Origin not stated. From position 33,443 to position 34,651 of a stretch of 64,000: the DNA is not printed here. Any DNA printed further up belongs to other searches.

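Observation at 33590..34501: CarH-type cobalamin photoreceptor signature fused to a C-terminal XRE helix-turn-helix (inverted, swapped architecture)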

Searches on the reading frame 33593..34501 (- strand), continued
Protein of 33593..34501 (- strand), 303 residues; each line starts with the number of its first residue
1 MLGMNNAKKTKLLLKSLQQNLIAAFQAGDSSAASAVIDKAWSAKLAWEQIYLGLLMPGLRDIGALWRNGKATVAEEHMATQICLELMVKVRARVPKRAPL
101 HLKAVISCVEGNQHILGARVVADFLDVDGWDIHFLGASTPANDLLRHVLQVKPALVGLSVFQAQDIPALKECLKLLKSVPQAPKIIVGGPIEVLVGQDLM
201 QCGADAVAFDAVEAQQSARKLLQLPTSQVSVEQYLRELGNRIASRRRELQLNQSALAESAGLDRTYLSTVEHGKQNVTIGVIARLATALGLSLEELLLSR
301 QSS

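Call 46: fold_search(model_id=the predicted structure, library=pdb)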
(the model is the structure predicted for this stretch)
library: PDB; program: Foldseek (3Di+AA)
matches with E <= 10: 1634; with E <= 0.001: 138
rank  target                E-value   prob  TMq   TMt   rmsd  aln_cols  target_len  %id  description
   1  8j2w_B                1.4e-15  1.00  0.62  0.57  20.9       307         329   25  Saccharothrix syringae photocobilins protein, dark state (released 2024-04-10)
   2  8j2w_A                2.2e-15  1.00  0.62  0.57  21.0       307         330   24  Saccharothrix syringae photocobilins protein, dark state (released 2024-04-10)
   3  8j2x                  5.2e-15  1.00  0.63  0.57  20.4       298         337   23  Saccharothrix syringae photocobilins protein, light state (released 2024-04-10)
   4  8jbs_B                4.9e-13  1.00  0.62  0.84   2.5       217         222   24  B12-binding domain from Chloracidobacterium thermophilum MerR family protein, dark state (released 2024-11-13)
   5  8j2y_A                1.1e-12  1.00  0.61  0.57  20.4       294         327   19  Acidimicrobiaceae bacterium photocobilins protein, dark state (released 2024-04-10)
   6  8j2y_B                1.5e-12  1.00  0.61  0.57  20.5       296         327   18  Acidimicrobiaceae bacterium photocobilins protein, dark state (released 2024-04-10)
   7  8jbt_A                2.2e-12  1.00  0.64  0.84   4.1       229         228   24  B12-binding domain from Chloracidobacterium thermophilum MerR family protein, anaerobic light state (released 2024-11-13)
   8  8jbs_A                2.2e-12  1.00  0.64  0.84   3.5       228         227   23  B12-binding domain from Chloracidobacterium thermophilum MerR family protein, dark state (released 2024-11-13)
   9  8jbt_B                4.1e-12  1.00  0.63  0.84   2.4       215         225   25  B12-binding domain from Chloracidobacterium thermophilum MerR family protein, anaerobic light state (released 2024-11-13)
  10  9cbo_D                4.5e-11  1.00  0.61  0.38   5.2       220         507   21  Methionine synthase from Thermus thermophilus HB8, Folate and Cobalamin Domains, Pre-Catalytic Conformation (Pre-Fol-o (released 2025-06-25)
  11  5c8d_E                1.1e-10  1.00  0.58  0.63   3.3       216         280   25  Crystal structure of full-length Thermus thermophilus CarH bound to adenosylcobalamin (dark state) (released 2015-09-30)
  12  9cbo_E                1.2e-10  1.00  0.61  0.37   5.3       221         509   21  Methionine synthase from Thermus thermophilus HB8, Folate and Cobalamin Domains, Pre-Catalytic Conformation (Pre-Fol-o (released 2025-06-25)
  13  8c36_B                1.4e-10  1.00  0.58  0.87   2.6       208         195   25  Light-adapted 2.0 Angstrom crystal structure of H132A variant of cobalamin binding domain belonging to a light-depende (released 2023-08-16)
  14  5c8d_A                2.1e-10  1.00  0.58  0.79   2.5       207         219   25  Crystal structure of full-length Thermus thermophilus CarH bound to adenosylcobalamin (dark state) (released 2015-09-30)
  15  5c8d_G                2.1e-10  1.00  0.58  0.66   2.6       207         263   24  Crystal structure of full-length Thermus thermophilus CarH bound to adenosylcobalamin (dark state) (released 2015-09-30)
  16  8c31_D                2.1e-10  1.00  0.57  0.86   2.6       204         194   24  Dark state 1.8 Angstrom crystal structure of cobalamin binding domain belonging to a light-dependent transcription reg (released 2023-08-16)
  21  5c8d_C                3.2e-10  1.00  0.58  0.77   2.7       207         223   24  Crystal structure of full-length Thermus thermophilus CarH bound to adenosylcobalamin (dark state) (released 2015-09-30)
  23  8c31_B                3.5e-10  1.00  0.55  0.81   4.3       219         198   24  Dark state 1.8 Angstrom crystal structure of cobalamin binding domain belonging to a light-dependent transcription reg (released 2023-08-16)
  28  7xcn_N                4.6e-10  1.00  0.37  0.53   9.0       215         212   22  Crystal structure of the MttB-MttC complex at 2.7 A resolution (released 2023-01-18)
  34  7xcn_M                6.0e-10  1.00  0.38  0.53   9.1       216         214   22  Crystal structure of the MttB-MttC complex at 2.7 A resolution (released 2023-01-18)
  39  3ezx                  7.5e-10  1.00  0.58  0.80   3.1       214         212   20  Structure of Methanosarcina barkeri monomethylamine corrinoid protein (released 2009-12-15)
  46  8c31_A                1.1e-09  1.00  0.57  0.86   2.4       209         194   24  Dark state 1.8 Angstrom crystal structure of cobalamin binding domain belonging to a light-dependent transcription reg (released 2023-08-16)
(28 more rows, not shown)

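Call 48: find_encoding_contigs(protein=P0002, flank=10000, max_places=3)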
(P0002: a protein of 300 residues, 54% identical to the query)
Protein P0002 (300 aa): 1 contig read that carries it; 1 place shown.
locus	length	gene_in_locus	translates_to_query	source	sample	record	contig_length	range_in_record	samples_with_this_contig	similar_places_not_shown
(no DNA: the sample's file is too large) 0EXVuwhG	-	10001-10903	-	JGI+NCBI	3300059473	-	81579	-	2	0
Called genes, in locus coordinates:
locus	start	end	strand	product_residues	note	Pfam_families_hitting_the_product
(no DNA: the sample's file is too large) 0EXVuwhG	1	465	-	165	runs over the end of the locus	PF10263:SprT-like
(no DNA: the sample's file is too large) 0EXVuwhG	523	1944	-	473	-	PF00875:DNA_photolyase, PF03441:FAD_binding_7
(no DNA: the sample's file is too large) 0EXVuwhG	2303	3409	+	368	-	PF13557:Phenol_MetA_deg (faint)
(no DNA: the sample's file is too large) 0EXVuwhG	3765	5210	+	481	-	PF02321:OEP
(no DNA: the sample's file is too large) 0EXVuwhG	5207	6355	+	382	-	PF25917:BSH_RND, PF25944:Beta-barrel_RND, PF25954:Beta-barrel_RND_2, PF25967:RND-MFP_C (faint), PF25989:YknX_C (weak), PF25975:CzcB_C (weak)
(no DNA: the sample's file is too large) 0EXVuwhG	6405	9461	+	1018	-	PF00873:ACR_tran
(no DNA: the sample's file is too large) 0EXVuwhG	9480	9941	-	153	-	PF03364:Polyketide_cyc (faint)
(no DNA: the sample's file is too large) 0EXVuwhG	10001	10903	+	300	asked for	PF02607:B12-binding_2, PF02310:B12-binding, PF13560:HTH_31, PF01381:HTH_3, PF12844:HTH_19 (weak), PF13443:HTH_26 (weak)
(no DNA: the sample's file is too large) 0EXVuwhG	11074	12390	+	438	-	PF02321:OEP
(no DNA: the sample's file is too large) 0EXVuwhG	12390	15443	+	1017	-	PF00873:ACR_tran, PF03176:MMPL (faint)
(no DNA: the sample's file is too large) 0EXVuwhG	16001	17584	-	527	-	-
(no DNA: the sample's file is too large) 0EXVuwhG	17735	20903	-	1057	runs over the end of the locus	PF00873:ACR_tran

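Call 59: list_cluster_members(proteins=[P0002, P0001, P0007, P0040, P0086])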
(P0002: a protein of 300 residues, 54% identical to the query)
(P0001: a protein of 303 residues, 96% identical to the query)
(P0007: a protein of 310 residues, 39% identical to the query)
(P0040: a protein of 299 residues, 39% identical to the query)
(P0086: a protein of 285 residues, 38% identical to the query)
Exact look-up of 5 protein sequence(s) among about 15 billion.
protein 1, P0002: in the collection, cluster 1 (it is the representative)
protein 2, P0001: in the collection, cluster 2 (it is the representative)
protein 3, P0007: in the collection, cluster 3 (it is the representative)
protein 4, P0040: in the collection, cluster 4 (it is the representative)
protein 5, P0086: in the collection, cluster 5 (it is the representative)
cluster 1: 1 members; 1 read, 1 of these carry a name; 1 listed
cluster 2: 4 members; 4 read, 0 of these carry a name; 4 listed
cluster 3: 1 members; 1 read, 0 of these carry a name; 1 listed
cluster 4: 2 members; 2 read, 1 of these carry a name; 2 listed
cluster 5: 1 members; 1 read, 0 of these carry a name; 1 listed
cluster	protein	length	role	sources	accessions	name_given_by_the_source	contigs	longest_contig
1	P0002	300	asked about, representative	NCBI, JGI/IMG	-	methanogenic corrinoid protein MtbC1/DNA-binding XRE family transcriptional regulator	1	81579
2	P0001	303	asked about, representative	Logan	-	-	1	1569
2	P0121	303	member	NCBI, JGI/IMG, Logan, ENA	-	-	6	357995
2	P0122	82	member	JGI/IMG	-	-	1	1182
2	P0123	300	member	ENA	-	-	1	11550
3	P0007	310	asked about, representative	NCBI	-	-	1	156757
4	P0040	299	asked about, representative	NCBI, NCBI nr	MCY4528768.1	MAG: cobalamin-dependent protein [Chloroflexi bacterium] | cobalamin-dependent protein [Chloroflexota bacterium]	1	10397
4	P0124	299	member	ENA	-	-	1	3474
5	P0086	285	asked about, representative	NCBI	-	-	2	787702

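Call 63: search_protein_representatives(alignment_id=A1)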
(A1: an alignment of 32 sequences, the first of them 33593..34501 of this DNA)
Query: 32 sequences, 296 profile positions. Proteins with E-value up to 0.001 (for the whole library): 144202; up to 1e-10: 21398; up to 1e-30: 3034. The best 150 are listed.
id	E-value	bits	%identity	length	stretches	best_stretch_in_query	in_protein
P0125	1.1e-117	408.7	-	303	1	2-291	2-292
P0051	3.6e-114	397.1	-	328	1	7-293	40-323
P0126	8.4e-113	392.7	-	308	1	8-293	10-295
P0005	7.1e-111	386.3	-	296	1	2-291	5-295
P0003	2.8e-109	381.1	-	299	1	3-293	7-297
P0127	2.6e-108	377.9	-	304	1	7-293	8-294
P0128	2.1e-107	374.9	-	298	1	9-292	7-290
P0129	9.8e-107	372.7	-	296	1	4-293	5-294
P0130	1.2e-106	372.5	-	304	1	7-293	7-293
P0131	3.4e-106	371.0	-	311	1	7-293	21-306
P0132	5.5e-106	370.3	-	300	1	4-290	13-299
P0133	4.0e-105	367.5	-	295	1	2-291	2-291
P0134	5.5e-105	367.0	-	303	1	5-295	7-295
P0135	7.7e-103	360.0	-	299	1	3-293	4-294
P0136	9.6e-102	356.4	-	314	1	10-293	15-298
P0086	2.4e-95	335.3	-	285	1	9-292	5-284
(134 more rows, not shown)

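Call 70: find_encoding_contigs(protein=P0003, flank=3000, max_places=2)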
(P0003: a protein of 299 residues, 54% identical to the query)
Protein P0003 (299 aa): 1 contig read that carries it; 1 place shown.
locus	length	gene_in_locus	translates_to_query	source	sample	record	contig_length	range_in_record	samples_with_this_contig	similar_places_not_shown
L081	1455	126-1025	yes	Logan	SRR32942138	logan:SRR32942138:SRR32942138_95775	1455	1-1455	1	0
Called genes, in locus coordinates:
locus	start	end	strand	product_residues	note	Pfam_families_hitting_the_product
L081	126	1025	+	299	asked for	PF02607:B12-binding_2, PF02310:B12-binding, PF13560:HTH_31, PF01381:HTH_3, PF13443:HTH_26 (weak)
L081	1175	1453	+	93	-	?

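Call 71: find_encoding_contigs(protein=P0004, flank=5000, max_places=2)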
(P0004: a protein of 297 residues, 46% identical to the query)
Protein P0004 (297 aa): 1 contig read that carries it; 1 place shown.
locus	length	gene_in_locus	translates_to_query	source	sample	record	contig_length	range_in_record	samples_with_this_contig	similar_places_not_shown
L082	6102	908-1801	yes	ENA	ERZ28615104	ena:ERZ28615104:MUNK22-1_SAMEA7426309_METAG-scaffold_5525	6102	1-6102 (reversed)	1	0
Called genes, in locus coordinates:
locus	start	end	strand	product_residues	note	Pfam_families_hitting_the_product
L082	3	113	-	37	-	?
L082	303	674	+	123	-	PF01355:HIPIP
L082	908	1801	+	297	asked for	PF02607:B12-binding_2, PF02310:B12-binding, PF13560:HTH_31 (weak), PF01381:HTH_3, PF12844:HTH_19 (weak), PF13443:HTH_26 (weak)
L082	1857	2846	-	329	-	-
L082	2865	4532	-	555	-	PF01421:Reprolysin, PF13583:Reprolysin_4, PF13688:Reprolysin_5, PF13574:Reprolysin_2, PF13582:Reprolysin_3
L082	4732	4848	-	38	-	-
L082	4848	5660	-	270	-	PF02463:SMC_N (faint), PF00005:ABC_tran, PF13304:AAA_21 (faint)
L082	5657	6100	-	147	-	?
